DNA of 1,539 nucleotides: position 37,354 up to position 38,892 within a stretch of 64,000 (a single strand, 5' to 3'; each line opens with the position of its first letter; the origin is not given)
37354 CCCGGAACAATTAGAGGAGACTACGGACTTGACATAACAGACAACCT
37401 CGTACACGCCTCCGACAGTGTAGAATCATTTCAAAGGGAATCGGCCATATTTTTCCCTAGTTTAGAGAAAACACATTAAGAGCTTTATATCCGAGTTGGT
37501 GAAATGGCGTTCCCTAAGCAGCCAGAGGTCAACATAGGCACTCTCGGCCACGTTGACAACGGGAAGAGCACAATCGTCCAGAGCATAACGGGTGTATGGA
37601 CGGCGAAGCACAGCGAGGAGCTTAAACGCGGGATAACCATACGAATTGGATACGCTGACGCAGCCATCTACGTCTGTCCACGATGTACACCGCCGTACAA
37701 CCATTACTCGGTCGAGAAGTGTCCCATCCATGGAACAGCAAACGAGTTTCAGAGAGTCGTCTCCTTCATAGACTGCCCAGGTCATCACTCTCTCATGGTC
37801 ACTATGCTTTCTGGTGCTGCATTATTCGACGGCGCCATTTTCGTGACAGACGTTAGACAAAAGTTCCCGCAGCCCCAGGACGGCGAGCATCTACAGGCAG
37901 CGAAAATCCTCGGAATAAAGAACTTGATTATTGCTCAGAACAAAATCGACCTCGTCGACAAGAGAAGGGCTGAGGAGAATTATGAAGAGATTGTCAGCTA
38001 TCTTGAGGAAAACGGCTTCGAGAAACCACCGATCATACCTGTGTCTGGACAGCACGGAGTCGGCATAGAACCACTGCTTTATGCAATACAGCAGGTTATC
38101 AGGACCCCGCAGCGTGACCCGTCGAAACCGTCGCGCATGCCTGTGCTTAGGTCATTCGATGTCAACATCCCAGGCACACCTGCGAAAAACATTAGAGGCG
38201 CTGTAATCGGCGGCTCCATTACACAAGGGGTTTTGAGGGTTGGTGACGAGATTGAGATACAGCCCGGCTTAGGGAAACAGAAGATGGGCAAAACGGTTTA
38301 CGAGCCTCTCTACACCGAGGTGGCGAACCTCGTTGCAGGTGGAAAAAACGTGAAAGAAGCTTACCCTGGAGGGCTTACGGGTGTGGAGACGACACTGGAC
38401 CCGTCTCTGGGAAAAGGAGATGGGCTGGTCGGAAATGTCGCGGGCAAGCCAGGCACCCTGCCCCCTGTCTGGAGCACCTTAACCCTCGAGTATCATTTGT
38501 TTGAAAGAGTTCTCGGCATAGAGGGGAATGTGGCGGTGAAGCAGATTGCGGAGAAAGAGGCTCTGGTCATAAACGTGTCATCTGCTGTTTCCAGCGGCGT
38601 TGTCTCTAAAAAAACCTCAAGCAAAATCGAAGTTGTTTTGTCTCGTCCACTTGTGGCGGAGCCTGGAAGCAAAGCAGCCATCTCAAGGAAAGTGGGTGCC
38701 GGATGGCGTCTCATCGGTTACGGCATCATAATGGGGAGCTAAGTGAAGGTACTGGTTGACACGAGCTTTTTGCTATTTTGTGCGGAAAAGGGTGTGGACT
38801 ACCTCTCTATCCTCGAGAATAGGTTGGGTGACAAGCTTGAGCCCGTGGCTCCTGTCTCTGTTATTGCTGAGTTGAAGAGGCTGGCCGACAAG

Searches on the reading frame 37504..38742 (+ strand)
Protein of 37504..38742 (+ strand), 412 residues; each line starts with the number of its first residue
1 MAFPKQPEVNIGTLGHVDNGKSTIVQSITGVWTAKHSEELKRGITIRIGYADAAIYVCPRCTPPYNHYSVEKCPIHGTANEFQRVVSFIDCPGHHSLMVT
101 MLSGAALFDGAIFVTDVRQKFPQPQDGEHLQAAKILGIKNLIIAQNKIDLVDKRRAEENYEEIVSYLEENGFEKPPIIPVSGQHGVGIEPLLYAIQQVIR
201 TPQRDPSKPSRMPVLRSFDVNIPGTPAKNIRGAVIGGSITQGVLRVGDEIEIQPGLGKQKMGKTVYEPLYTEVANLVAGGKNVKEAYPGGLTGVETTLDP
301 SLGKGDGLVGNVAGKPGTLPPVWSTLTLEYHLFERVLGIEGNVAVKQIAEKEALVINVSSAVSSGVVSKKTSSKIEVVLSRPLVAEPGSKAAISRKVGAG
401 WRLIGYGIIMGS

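Call 80: search_protein_families(library=pfam, proteins=[window:37504-38742:+], max_evalue=0.00001)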
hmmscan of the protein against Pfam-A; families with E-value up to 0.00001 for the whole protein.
window:37504-38742:+ (412 aa): 3 families
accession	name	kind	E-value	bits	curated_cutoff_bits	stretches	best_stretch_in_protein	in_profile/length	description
PF00009.33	GTP_EFTU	-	4.8e-29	101.7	26.5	1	9-199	4-186/188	Elongation factor Tu GTP binding domain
PF09173.17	eIF2_C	-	1.4e-26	92.9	22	1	325-409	2-86/86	Initiation factor eIF2 gamma, C terminal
PF03144.31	GTP_EFTU_D2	-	2.2e-07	31.7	30.3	1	232-297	1-59/73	Elongation factor Tu domain 2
